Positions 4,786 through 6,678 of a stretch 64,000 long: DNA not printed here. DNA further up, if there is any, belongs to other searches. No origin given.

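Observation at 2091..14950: Compact NRPS cluster with an ACAD / stand-alone A enzyme / carrier-protein starter cassette: predicted N-acyl (pyrrolyl- or unsaturated-acyl-) dipeptide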

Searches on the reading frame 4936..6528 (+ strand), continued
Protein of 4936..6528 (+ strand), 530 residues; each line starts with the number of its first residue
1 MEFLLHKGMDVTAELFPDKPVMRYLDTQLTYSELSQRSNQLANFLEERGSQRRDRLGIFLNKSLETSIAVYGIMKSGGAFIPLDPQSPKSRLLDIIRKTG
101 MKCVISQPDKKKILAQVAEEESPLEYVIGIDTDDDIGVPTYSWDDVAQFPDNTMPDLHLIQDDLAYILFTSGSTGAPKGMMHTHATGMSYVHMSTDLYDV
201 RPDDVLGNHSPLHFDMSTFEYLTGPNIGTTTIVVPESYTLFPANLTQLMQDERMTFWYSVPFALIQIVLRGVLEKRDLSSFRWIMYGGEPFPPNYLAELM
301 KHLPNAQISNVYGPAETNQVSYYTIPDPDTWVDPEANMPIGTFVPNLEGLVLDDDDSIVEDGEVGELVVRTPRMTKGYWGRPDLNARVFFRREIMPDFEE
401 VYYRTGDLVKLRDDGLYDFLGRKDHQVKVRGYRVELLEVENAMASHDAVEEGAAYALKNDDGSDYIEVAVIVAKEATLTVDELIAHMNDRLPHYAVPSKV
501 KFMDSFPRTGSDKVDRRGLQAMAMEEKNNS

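Call 12: find_encoding_contigs(protein=P0041, flank=10000, max_places=2)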
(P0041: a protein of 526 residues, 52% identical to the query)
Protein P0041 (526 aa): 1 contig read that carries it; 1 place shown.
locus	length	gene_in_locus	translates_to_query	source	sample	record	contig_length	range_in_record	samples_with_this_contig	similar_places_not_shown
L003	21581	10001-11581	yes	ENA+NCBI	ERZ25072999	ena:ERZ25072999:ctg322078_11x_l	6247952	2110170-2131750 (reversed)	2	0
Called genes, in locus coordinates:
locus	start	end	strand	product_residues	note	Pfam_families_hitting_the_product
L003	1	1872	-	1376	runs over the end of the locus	PF01582:TIR (weak), PF13676:TIR_2, PF02985:HEAT (faint), PF05729:NACHT (weak), PF20720:nSTAND3 (faint), PF13513:HEAT_EZ (faint), PF13646:HEAT_2 (weak), PF13646:HEAT_2, +3 more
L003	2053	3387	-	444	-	PF01609:DDE_Tnp_1 (weak)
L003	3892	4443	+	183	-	PF04955:HupE_UreJ, PF13795:HupE_UreJ_2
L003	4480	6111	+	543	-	-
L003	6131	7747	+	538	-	-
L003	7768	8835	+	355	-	PF02423:OCD_Mu_crystall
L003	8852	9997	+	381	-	PF02771:Acyl-CoA_dh_N, PF02770:Acyl-CoA_dh_M, PF00441:Acyl-CoA_dh_1, PF08028:Acyl-CoA_dh_2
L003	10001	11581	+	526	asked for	PF00501:AMP-binding, PF13193:AMP-binding_C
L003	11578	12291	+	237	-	-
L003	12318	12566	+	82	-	PF00550:PP-binding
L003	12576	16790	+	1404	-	PF00668:Condensation, PF00501:AMP-binding, PF13193:AMP-binding_C (faint), PF06508:QueC (faint), PF00550:PP-binding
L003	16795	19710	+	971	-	PF00668:Condensation, PF00501:AMP-binding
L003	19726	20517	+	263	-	PF27704:GuanidinoAc_N-MeTrfase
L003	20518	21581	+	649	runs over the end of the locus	PF13193:AMP-binding_C (weak), PF00550:PP-binding, PF00668:Condensation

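Call 13: find_encoding_contigs(protein=P0002, flank=10000, max_places=2)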
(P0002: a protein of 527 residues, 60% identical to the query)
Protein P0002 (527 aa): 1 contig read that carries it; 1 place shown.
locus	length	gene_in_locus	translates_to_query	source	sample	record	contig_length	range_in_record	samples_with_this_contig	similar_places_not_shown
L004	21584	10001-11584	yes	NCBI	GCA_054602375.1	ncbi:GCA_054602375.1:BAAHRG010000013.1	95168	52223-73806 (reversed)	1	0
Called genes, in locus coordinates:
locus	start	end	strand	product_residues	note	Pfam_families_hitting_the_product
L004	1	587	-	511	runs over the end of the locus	PF00501:AMP-binding, PF13193:AMP-binding_C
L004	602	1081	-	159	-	PF12802:MarR_2, PF13412:HTH_24, PF01047:MarR (weak), PF13404:HTH_AsnC-type, PF01037:AsnC_trans_reg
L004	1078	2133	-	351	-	PF00561:Abhydrolase_1, PF12146:Hydrolase_4, PF12697:Abhydrolase_6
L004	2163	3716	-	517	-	PF00501:AMP-binding, PF13193:AMP-binding_C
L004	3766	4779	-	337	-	PF08545:ACP_syn_III, PF08541:ACP_syn_III_C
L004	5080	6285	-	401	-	PF01408:GFO_IDH_MocA, PF22725:GFO_IDH_MocA_C3, PF02894:GFO_IDH_MocA_C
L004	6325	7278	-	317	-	-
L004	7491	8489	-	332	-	PF01261:AP_endonuc_2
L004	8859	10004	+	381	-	PF02771:Acyl-CoA_dh_N, PF02770:Acyl-CoA_dh_M, PF00441:Acyl-CoA_dh_1, PF08028:Acyl-CoA_dh_2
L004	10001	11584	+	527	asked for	PF00501:AMP-binding, PF13193:AMP-binding_C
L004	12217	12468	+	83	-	PF00550:PP-binding (weak)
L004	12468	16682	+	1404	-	PF00668:Condensation, PF00501:AMP-binding, PF13193:AMP-binding_C (faint), PF06508:QueC (faint), PF00550:PP-binding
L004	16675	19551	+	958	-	PF00668:Condensation, PF00501:AMP-binding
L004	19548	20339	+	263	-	PF27704:GuanidinoAc_N-MeTrfase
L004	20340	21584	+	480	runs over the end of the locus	PF13193:AMP-binding_C (weak), PF00550:PP-binding, PF00975:Thioesterase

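Call 14: find_encoding_contigs(protein=P0072, flank=10000, max_places=2)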
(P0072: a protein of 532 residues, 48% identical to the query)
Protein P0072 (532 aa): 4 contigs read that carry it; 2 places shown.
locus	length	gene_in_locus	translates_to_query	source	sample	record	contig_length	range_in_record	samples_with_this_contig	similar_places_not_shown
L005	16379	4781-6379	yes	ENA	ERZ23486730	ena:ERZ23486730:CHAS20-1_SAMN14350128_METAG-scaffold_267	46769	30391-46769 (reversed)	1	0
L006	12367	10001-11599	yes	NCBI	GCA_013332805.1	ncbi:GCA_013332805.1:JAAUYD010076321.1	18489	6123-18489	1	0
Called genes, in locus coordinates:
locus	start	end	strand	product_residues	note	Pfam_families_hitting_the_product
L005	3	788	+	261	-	?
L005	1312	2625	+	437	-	PF20420:DUF6702, PF13795:HupE_UreJ_2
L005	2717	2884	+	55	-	-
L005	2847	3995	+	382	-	PF02771:Acyl-CoA_dh_N, PF02770:Acyl-CoA_dh_M, PF00441:Acyl-CoA_dh_1, PF08028:Acyl-CoA_dh_2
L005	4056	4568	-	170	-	PF01724:DUF29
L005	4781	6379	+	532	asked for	PF00501:AMP-binding, PF13193:AMP-binding_C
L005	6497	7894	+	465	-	PF01385:OrfB_IS605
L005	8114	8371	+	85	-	PF00550:PP-binding (faint)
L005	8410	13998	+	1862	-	PF00668:Condensation, PF00501:AMP-binding, PF00550:PP-binding, PF00668:Condensation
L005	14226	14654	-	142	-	-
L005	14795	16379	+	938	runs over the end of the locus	PF00668:Condensation, PF00501:AMP-binding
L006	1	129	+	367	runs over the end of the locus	PF07444:Ycf66_N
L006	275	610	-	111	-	PF01476:LysM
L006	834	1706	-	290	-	PF00497:SBP_bac_3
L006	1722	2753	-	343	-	PF01594:AI-2E_transport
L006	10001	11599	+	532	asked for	PF00501:AMP-binding, PF13193:AMP-binding_C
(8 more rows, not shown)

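Call 21: find_related_loci(query=A1, collection=genome_contigs, flank=10000)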
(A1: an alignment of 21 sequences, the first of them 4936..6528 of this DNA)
Query A1 (530 aa) in genome_contigs; peptide patterns used: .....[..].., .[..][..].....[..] (x = any residue, [..] = any of these).
494 stretches matched a pattern; 478 encode a relative of the query (tblastn E <= 1e-3); the best 80 are kept; 80 distinct loci.
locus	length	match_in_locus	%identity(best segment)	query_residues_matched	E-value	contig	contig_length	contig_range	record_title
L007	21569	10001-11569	55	1-523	0e+0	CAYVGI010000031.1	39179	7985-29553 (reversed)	MAG TPA_asm: uncultured Anaerolineaceae bacterium isolate SRP128890_co1_263 genome assembly, contig: NODE_1783_length_39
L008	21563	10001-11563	57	1-523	0e+0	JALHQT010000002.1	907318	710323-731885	MAG: Anaerolineae bacterium isolate maxbin.031 c_000000000014, whole genome shotgun sequence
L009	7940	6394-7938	56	1-516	0e+0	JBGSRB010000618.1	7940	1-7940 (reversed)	MAG: Anaerolineae bacterium isolate JTS-AC347 k141_4562877, whole genome shotgun sequence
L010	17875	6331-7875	56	1-519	0e+0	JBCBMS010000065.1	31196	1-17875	MAG: Chloroflexota bacterium isolate J06630_15 NODE_65_length_31196_cov_25.148045, whole genome shotgun sequence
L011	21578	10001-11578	51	1-527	0e+0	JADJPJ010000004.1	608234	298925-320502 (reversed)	MAG: Candidatus Flexifilum affinis isolate Fred_BATAC.421 tig00005920-10-6100640, whole genome shotgun sequence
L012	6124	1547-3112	54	1-520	0e+0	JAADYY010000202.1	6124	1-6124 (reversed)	MAG: Chloroflexi bacterium isolate TC_22 k99_490222, whole genome shotgun sequence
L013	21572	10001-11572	52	2-527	0e+0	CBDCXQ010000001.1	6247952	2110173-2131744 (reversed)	MAG: Phototrophicaceae bacterium isolate 8d80f9c3-6d8e-4825-b8ae-9e3aa385a75f genome assembly, contig: contig_1, whole g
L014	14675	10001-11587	50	1-527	0e+0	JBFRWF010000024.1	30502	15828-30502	MAG: Xenococcaceae cyanobacterium isolate 08_in_wi_poop_bin.1 08InWiPooB1_c_000000114463, whole genome shotgun sequence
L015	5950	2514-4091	50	1-528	0e+0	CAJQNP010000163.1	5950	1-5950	MAG: uncultured Gammaproteobacteria bacterium isolate 10_20180412_Bin_METABAT_58_1 genome assembly, contig: c_0000016661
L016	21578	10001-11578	49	1-528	0e+0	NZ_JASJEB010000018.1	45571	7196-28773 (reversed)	MAG: Crocosphaera sp. isolate MO_202.B2 MO_202.c_47, whole genome shotgun sequence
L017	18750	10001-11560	50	1-524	0e+0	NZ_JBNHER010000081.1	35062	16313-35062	Dapis sp. BLCC M126 strain BLCC-M126 NODE_159_length_35062_cov_25.654755, whole genome shotgun sequence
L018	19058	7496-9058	52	1-524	0e+0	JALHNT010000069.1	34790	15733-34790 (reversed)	MAG: Anaerolineae bacterium isolate Bin_70_1 c_000000005660, whole genome shotgun sequence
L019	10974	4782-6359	48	1-528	0e+0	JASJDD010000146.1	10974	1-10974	MAG: Crocosphaera sp. isolate MO_167.B6 MO_167.c_3950, whole genome shotgun sequence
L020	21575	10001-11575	51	1-527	0e+0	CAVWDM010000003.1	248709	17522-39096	MAG: uncultured Gammaproteobacteria bacterium isolate MFD03804.bin.1.259 genome assembly, contig: contig_17625, whole ge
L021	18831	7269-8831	51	1-524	5e-180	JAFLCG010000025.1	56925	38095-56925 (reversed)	MAG: Anaerolineae bacterium isolate UWPOB_ANAER4 gnl_X_IEOCAAEP_25, whole genome shotgun sequence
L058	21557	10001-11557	46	3-526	9e-164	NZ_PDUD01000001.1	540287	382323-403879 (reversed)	Flavilitoribacter nigricans DSM 23189 = NBRC 102662 contig1, whole genome shotgun sequence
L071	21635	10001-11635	48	1-523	2e-160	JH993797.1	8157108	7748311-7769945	Leptolyngbya sp. PCC 7375 genomic scaffold Lepto7375DRAFT_LPA.5, whole genome shotgun sequence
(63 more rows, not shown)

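Call 32: search_protein_families(library=ncbifam, proteins=[L001:522-2102:-, L001:2138-2710:-, L001:2795-3220:-, L001:3276-4781:-, L001:4765-5421:-, L001:5452-6132:-, L001:6158-6958:-, L001:19963-20625:+], max_evalue=0.01)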
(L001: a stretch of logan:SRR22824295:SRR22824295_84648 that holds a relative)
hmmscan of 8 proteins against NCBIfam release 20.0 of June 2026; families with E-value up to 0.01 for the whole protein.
L001:522-2102:- (526 aa): 10 families
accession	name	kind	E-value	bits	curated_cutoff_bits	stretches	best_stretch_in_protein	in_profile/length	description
TIGR01297.1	CDF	superfamily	1.8e-64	217.8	82.35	1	61-335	4-282/285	cation diffusion facilitator family transporter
NF033615.1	CDF_MamM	equivalog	1.1e-33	116.7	350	1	57-335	11-288/290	magnetosome biogenesis CDF transporter MamM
NF033616.1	CDF_MamB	equivalog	5.6e-31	108.1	350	1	62-335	9-283/284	magnetosome biogenesis CDF transporter MamB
NF052621.1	MngEfTpMntE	equivalog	1.6e-29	103.3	500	1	70-340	14-286/293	manganese efflux transporter MntE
NF050169.1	CatEfflxFieF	equivalog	9.9e-28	97.1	420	1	74-335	20-281/282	cation efflux pump FieF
NF007064.0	PRK09509.1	equivalog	1.1e-23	83.7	447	1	74-342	25-293/300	CDF family cation-efflux transporter FieF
NF052602.1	Zn_efflux_Cdf31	equivalog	3.3e-20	72.7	460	1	62-338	10-292/299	CDF family zinc efflux transporter Cdf31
NF002923.0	PRK03557.1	equivalog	1.3e-16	60.8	408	1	71-322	30-279/313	CDF family zinc transporter ZitB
NF040994.1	MamV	equivalog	1.8e-14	53.6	500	1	63-341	15-293/319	CDF transporter MamV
NF033827.1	CDF_efflux_DmeF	equivalog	4.6e-10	39.4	250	1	65-183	21-139/309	CDF family Co(II)/Ni(II) efflux transporter DmeF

L001:2138-2710:- (190 aa): 0 families

L001:2795-3220:- (141 aa): 11 families
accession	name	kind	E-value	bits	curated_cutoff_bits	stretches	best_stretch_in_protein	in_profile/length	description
NF051891.1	TransRegFurHelico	equivalog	1.5e-20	73.6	200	1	5-140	12-145/148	ferric iron uptake transcriptional regulator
NF051892.1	TransRegFurBacil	equivalog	5.9e-20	71.8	220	1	5-140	6-143/149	ferric iron uptake transcriptional regulator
NF052545.1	TransRegPerRClab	equivalog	1.6e-17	63.8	180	1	8-140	5-134/138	transcriptional regulator PerR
NF006999.0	PRK09462.1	equivalog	9.2e-16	57.8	146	1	9-138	6-134/148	ferric iron uptake transcriptional regulator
NF047406.1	TransRegPerRTherm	equivalog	1e-11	45.1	200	1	16-140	4-125/130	manganese-dependent transcriptional regulator PerR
NF008646.0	PRK11639.1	equivalog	1.3e-08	34.8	167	1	16-140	22-146/171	zinc uptake transcriptional repressor Zur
NF045678.1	TransRegIrrA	equivalog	1.4e-06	28.3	150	1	4-109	6-109/138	iron response transcriptional regulator IrrA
NF045677.1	FeRespRegIrr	equivalog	3.6e-05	23.9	170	1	9-109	2-100/127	Fur family transcriptional regulator Irr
NF047462.1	FUR_perox_PerRA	exception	0.0007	20.1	200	1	5-121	6-117/142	peroxide-responsive transcriptional repressor PerRA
NF007339.0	PRK09834.1-1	equivalog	0.0062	15.9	299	1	52-76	48-72/271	DNA-binding transcriptional regulator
NF011671.1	PRK15090.1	equivalog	0.0068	15.7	275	0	53-77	39-63/256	DNA-binding transcriptional regulator KdgR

L001:3276-4781:- (501 aa): 190 families (the best 25 are shown)
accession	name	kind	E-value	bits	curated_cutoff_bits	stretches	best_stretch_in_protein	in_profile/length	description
NF010171.0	PRK13652.1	equivalog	1.4e-63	214.6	476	1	240-470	4-241/277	cobalt transporter ATP-binding subunit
TIGR04521.1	ECF_ATPase_2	equivalog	8.7e-62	208.7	330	1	241-474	2-252/279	energy-coupling factor transporter ATPase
TIGR04520.1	ECF_ATPase_1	equivalog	2.9e-59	200.7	315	1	241-474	2-243/269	energy-coupling factor transporter ATPase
TIGR01166.1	cbiO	subfamily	2.8e-54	183.5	211.8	1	249-429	1-189/190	cobalt ABC transporter, ATP-binding protein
NF010157.0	PRK13636.1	equivalog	1.5e-52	178.5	463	1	239-465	5-240/285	cobalt transporter ATP-binding subunit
NF010158.0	PRK13637.1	equivalog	3e-50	170.9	390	1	251-470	18-248/287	energy-coupling factor transporter ATPase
NF010156.0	PRK13635.1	equivalog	7e-49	166.5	392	1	239-473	5-246/279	energy-coupling factor ABC transporter ATP-binding protein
NF010155.0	PRK13634.1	equivalog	3.9e-46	157.6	413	1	254-474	21-253/290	energy-coupling factor ABC transporter ATP-binding protein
NF010170.0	PRK13651.1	equivalog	2.8e-44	151.3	432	2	312-472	106-270/308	cobalt transporter ATP-binding subunit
NF010159.0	PRK13638.1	equivalog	3e-42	144.8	489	1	241-476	3-245/271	energy-coupling factor ABC transporter ATP-binding protein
NF010153.0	PRK13631.1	equivalog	6.4e-42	143.7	463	1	251-474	37-283/320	cobalt transporter ATP-binding subunit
TIGR02454.1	ECF_T_CbiQ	equivalog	3.6e-41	141.2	111.8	1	18-214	1-200/200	cobalt ECF transporter T component CbiQ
NF010167.0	PRK13648.1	subfamily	3.8e-39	134.7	241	1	240-473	8-248/269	energy-coupling factor transporter ATPase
TIGR03375.1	type_I_sec_LssB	subfamily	1.6e-38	132.5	693.1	1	235-457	461-691/696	type I secretion system permease/ATPase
TIGR03873.1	F420-0_ABC_ATP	hypoth_equivalog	2.7e-37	128.4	372.4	1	253-467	14-237/256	putative F420-0 ABC transporter ATP-binding protein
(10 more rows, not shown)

L001:4765-5421:- (218 aa): 12 families
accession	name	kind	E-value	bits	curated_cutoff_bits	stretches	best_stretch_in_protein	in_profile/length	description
NF004906.0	PRK06265.2-1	equivalog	1.4e-86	289.8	205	1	1-213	1-211/212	cobalt transporter CbiM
NF004905.0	PRK06265.1-5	equivalog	3.5e-54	184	173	1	1-215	1-201/205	cobalt transporter CbiM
NF004907.0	PRK06265.2-2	subfamily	1e-45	156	200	1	1-214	21-220/221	cobalt transporter CbiM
NF004908.0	PRK06265.2-3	equivalog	6.7e-44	150.3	205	1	1-215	1-201/211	cobalt transporter CbiM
NF004909.0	PRK06265.2-5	equivalog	8.3e-42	143.5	172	1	1-211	1-194/196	cobalt transporter CbiM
NF004903.0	PRK06265.1-3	equivalog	5e-41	140.4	193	1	1-215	2-202/211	cobalt transporter CbiM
NF004904.0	PRK06265.1-4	equivalog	1.4e-37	129.3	172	1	1-213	1-201/206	cobalt transporter CbiM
NF006184.0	PRK08319.1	equivalog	2.9e-24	85.8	180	1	1-214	1-215/224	energy-coupling factor ABC transporter permease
NF008873.0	PRK11909.1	equivalog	7.2e-20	71.8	225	1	1-209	1-215/230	cobalt transporter CbiM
TIGR00123.1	cbiM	equivalog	2e-19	70.3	184.15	1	1-212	1-213/214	cobalt ECF transporter S component CbiM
NF004902.0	PRK06265.1-1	equivalog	2.2e-18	66.7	219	1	1-214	1-206/213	cobalt transporter CbiM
NF005598.0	PRK07331.1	equivalog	7e-18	65.1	401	1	1-213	1-222/323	cobalt transporter CbiM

L001:5452-6132:- (226 aa): 2 families
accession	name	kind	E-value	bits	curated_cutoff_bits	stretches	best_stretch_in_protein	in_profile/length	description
NF058648.1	ECF_sub_HI1622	equivalog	9e-07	29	100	1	13-129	3-114/180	NikL family nickel/cobalt ECF transporter subunit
NF040942.2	hypo_ExtJ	equivalog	0.00055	20.3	52.5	0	1-57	1-56/77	selenite/tellurite reduction operon protein ExtJ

L001:6158-6958:- (266 aa): 0 families

L001:19963-20625:+ (220 aa): 0 families
